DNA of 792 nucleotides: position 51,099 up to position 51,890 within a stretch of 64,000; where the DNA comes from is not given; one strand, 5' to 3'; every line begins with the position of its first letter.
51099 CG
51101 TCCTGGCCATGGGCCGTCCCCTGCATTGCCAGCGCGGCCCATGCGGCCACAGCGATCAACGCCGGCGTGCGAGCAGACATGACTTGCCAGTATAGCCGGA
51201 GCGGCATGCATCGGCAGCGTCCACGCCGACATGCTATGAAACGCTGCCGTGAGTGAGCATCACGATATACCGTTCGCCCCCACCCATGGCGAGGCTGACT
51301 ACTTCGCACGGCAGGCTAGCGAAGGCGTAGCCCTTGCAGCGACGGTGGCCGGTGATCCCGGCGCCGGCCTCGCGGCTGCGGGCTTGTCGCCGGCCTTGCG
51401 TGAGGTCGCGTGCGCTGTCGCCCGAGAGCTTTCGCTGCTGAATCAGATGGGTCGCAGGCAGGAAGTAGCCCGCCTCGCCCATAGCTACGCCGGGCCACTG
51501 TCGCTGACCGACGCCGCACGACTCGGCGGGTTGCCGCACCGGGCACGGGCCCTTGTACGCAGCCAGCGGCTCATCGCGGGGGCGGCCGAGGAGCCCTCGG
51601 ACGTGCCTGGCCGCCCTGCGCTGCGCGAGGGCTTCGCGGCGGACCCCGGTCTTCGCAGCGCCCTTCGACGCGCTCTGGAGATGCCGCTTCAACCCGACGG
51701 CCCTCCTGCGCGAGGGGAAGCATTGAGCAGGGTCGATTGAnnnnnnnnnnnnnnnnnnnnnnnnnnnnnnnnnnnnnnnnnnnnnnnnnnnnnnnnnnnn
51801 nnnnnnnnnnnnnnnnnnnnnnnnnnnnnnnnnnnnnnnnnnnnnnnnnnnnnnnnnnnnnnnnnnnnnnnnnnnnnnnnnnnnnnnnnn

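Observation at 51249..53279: Overlapping operon: unknown protein, SctL/FliH-like protein, M50 site-2 protease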

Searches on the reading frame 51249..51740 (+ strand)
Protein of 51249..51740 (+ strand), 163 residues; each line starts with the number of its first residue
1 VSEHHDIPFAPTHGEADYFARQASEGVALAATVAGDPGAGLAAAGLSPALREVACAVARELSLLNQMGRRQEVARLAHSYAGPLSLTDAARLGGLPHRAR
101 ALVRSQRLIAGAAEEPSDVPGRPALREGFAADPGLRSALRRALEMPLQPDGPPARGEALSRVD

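Call 3: search_protein_families(library=pfam, proteins=[window:51249-51740:+], max_evalue=1)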
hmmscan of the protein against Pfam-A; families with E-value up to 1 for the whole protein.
window:51249-51740:+ (163 aa): 0 families

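Call 4: search_protein_families(library=ncbifam, proteins=[window:51249-51740:+], max_evalue=1)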
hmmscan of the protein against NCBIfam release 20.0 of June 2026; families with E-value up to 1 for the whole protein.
window:51249-51740:+ (163 aa): 0 families

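Call 40: find_homologous_proteins(query=A4, max_evalue=0.001)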
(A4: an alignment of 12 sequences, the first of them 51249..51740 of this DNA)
Query A4 (12 sequences) (163 aa, profile of the alignment): 12 proteins with E <= 0.001 among 8000 candidates.
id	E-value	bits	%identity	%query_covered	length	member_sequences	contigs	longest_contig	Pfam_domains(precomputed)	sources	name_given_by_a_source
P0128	2.5e-35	139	37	31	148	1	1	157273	-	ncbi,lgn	-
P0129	1.0e-30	124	53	12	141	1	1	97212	-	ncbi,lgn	-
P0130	1.9e-27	114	47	12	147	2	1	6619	-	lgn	-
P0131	7.8e-27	112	100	100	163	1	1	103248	-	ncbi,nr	ncbi:MAG: hypothetical protein MJD61_03135 [Proteobacteria bacterium]|nr:hypothetical protein [Pseud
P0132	3.7e-25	106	57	9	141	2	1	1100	-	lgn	-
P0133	1.5e-23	101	47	12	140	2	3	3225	-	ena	-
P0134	2.6e-23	101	47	12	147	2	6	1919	-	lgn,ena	-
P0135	5.8e-23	99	47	12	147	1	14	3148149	-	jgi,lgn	jgi:hypothetical protein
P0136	6.1e-23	99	-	-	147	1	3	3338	-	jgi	jgi:predicted DCC family thiol-disulfide oxidoreductase YuxK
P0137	4.3e-20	90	53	12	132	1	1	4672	-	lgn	-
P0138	2.3e-14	72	53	12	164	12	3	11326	-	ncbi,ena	-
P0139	6.8e-10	57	-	-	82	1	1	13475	-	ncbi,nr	ncbi:MAG: hypothetical protein J0L92_32395, partial [Deltaproteobacteria bacterium]|nr:hypothetical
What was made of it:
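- Checked: NCBI annotates the identical 163-aa protein (P0131, call 40).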

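Call 41: find_encoding_contigs(protein=P0131, flank=10000, max_places=2)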
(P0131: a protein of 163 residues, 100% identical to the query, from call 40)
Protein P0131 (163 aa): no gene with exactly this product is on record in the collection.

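Call 42: find_encoding_contigs(protein=P0135, flank=10000, max_places=2)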
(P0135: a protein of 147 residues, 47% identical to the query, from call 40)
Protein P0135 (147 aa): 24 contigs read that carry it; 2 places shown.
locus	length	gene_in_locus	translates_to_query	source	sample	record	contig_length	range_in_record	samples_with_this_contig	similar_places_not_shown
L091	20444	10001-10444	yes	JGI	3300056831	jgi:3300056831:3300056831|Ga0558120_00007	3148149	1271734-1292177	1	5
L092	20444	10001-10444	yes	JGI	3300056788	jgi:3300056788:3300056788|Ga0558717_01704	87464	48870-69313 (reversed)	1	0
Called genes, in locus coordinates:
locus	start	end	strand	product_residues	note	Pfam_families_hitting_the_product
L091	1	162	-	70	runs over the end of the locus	-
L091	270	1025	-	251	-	PF04405:ScdA_N, PF01814:Hemerythrin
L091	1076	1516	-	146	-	-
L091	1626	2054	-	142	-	-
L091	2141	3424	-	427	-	PF05626:DUF790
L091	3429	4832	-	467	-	PF18458:XPB_DRD, PF04851:ResIII, PF00270:DEAD, PF16203:ERCC3_RAD25_C, PF00271:Helicase_C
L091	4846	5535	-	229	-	PF00072:Response_reg, PF00486:Trans_reg_C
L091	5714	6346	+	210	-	PF13548:DUF4126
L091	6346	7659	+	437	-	-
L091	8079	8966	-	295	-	PF00756:Esterase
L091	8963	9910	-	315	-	-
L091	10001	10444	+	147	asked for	-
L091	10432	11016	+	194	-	PF02108:FliH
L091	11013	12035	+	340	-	PF02163:Peptidase_M50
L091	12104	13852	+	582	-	-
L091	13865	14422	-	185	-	-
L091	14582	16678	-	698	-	PF00691:OmpA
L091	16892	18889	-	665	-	-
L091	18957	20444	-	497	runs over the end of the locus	PF02470:MlaD, PF07464:ApoLp-III (weak), PF28544:Helical_needle (weak), PF27164:Aq_493_lipo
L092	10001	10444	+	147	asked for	-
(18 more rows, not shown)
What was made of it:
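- Upstream context varies (L091) while the ORF1-SctL'-M50-P585 core stays intact (call 42).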

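Call 50: search_protein_families(library=pfam, alignment_id=A5, max_evalue=1)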
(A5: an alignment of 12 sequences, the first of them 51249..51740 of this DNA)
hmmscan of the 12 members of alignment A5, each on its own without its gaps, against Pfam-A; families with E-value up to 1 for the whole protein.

A. member 1, window:51249-51740:+ (163 aa): 0 families

B. families by the number of members that match (of 12 scanned): 7 families
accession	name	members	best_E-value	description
PF19802.4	DUF6285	1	0.011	Domain of unknown function (DUF6285)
PF17066.10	RITA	1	0.012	RBPJ-interacting and tubulin associated protein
PF00937.23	CoV_nucleocap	1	0.052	Coronavirus nucleocapsid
PF25674.1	Mycophage_Gp42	1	0.065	Mycobacteriophage Gene 42 protein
PF03869.20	Arc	1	0.086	Arc-like DNA binding domain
PF05120.17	GvpG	1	0.15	Gas vesicle protein G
PF25184.1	YxzE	1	0.46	YxzE-like putative bacteriocin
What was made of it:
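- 51249..51740 (+): ORF1: 163-aa predicted all-helical cytoplasmic protein. Founding member of a small family found only in this module. Its N-terminal half is probably related to 'UpX', the protein encoded beside canonical myxobacterial sctL. No Pfam family (calls 3, 50).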

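Call 52: predict_structure(alignment_id=A5)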
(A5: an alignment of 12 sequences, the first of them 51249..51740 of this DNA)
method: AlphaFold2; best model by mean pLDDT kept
length: 163 residues; sequences in the alignment: 12
mean_pLDDT: 57.7   pTM: 0.41
mean pLDDT of the five models: 57.7, 57.6, 54.5, 51.7, 51.5
residues with pLDDT >= 90: 0; 70-90: 41; 50-70: 56; < 50: 66
segments of 3 or more residues with pLDDT < 50: 95-102, 107-132, 146-163
pLDDT, mean of each block of 10 residues (from residue 1): 53 63 66 70 75 80 81 69 51 46 48 42 40 50 50 44 44
secondary structure, 60 per line:
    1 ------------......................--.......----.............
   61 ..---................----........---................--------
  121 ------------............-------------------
elements in order: H13-34 H37-43 H48-62 H66-81 H86-93 H97-112 H133-144

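Call 58: fold_search(model_id=the predicted structure, library=pdb)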
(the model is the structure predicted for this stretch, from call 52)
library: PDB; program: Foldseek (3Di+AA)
matches with E <= 10: 18; with E <= 0.001: 0
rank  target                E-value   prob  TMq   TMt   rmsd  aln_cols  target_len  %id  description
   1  5xj0_F                2.7e+00  0.04  0.17  0.10  17.4       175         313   16  T. thermophilus RNA polymerase holoenzyme bound with gp39 and gp76 (released 2017-12-20)
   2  7ldg_C                3.9e+00  0.06  0.20  0.16  15.2       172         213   14  Crystal structure of the MEILB2-BRCA2 complex (released 2021-08-11)
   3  6wul_C                5.0e+00  0.09  0.29  0.17  10.7       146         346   20  Mitochondrial SAM complex - dimer 1 in detergent (released 2020-08-12)
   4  4ks9_A                6.4e+00  0.13  0.27  0.13   7.9        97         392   16  Crystal Structure of Malonyl-CoA decarboxylase (Rmet_2797) from Cupriavidus metallidurans, Northeast Structural Genomi (released 2013-06-19)
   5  6e2q_B                6.4e+00  0.06  0.19  0.08  13.6       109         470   12  Structure of human JAK2 FERM/SH2 in complex with Erythropoietin Receptor (released 2018-08-08)
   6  9uko_F                6.4e+00  0.04  0.18  0.10  16.8       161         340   14  CryoEM structure of the T.thermophilus transcription initiation complex bound to Ap4A-C, -1 dA in the template DNA str (released 2025-10-22)
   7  1dxc                  6.4e+00  0.02  0.17  0.17  14.7       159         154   14  CO complex of Myoglobin Mb-YQR at 100K (released 2000-04-02)
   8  9div_C                7.1e+00  0.06  0.23  0.25  13.0       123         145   20  The crystal structure of de novo designed ChuA binding protein C8 (released 2025-05-21)
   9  8pur_A                7.1e+00  0.03  0.18  0.20  13.0       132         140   12  DexyHemoglobin structure from serial synchrotron crystallography with fixed target (released 2023-10-18)
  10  3lsj_A                7.1e+00  0.02  0.17  0.15  15.9       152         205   15  Crystal structure of DesT in complex with palmitoyl-CoA (released 2010-08-04)
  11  9div_B                7.5e+00  0.06  0.23  0.26  13.5       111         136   20  The crystal structure of de novo designed ChuA binding protein C8 (released 2025-05-21)
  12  3o4z_A                7.5e+00  0.05  0.19  0.08  13.6       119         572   13  Tel2 structure and function in the Hsp90-dependent maturation of mTOR and ATR complexes (released 2010-09-15)
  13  7slh                  8.2e+00  0.02  0.19  0.20  15.3       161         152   16  Engineered sperm whale myoglobin-based carbene transferase MbBTIC-C3 (released 2023-05-03)
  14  1jpl_A                8.7e+00  0.04  0.24  0.24  12.0       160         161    9  GGA3 VHS domain complexed with C-terminal peptide from cation-independent mannose 6-phosphate receptor (released 2002-02-27)
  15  4ks9_B                9.1e+00  0.10  0.27  0.13   7.8        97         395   20  Crystal Structure of Malonyl-CoA decarboxylase (Rmet_2797) from Cupriavidus metallidurans, Northeast Structural Genomi (released 2013-06-19)
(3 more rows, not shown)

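Call 59: search_protein_representatives(alignment_id=A5)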
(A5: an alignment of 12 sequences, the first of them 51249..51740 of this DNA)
Query: 12 sequences, 142 profile positions. Proteins with E-value up to 0.001 (for the whole library): 136; up to 1e-10: 26; up to 1e-30: 5. The best 136 are listed.
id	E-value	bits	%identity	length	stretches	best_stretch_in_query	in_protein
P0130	5.9e-53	195.3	-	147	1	1-142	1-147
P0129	5.3e-50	185.8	-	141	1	4-142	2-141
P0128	3.1e-36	141.1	-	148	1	2-141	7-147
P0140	7.2e-33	130.2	-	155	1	3-142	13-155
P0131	8.9e-33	129.9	-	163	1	2-141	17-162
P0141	1.4e-24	103.3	-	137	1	5-142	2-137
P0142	4.0e-24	101.9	-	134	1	6-142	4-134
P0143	5.9e-24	101.3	-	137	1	6-142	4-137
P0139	3.7e-22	95.5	-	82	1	4-84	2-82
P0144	1.0e-15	74.6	-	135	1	8-141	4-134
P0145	2.5e-15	73.4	-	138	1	8-141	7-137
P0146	2.7e-15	73.3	-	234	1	7-135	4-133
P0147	7.4e-15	71.9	-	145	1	10-142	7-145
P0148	1.1e-14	71.3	-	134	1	7-142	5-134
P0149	7.4e-14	68.6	-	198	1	5-134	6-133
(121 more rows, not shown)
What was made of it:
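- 51249..51740 (+): 136 representatives in 1.84e9 proteins (call 59).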

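Call 67: search_solved_structures(query=A4, max_evalue=10)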
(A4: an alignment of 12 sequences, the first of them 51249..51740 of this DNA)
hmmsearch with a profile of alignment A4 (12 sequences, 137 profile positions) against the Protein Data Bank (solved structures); distinct sequences matched with E-value up to 10: 2.
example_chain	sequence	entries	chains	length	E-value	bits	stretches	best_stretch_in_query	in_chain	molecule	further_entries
2ozv_A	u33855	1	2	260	0.0046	20.3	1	5-92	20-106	Hypothetical protein Atu0636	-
8q06_A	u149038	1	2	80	0.22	14.9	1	79-118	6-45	Ubiquitin carboxyl-terminal hydrolase MINDY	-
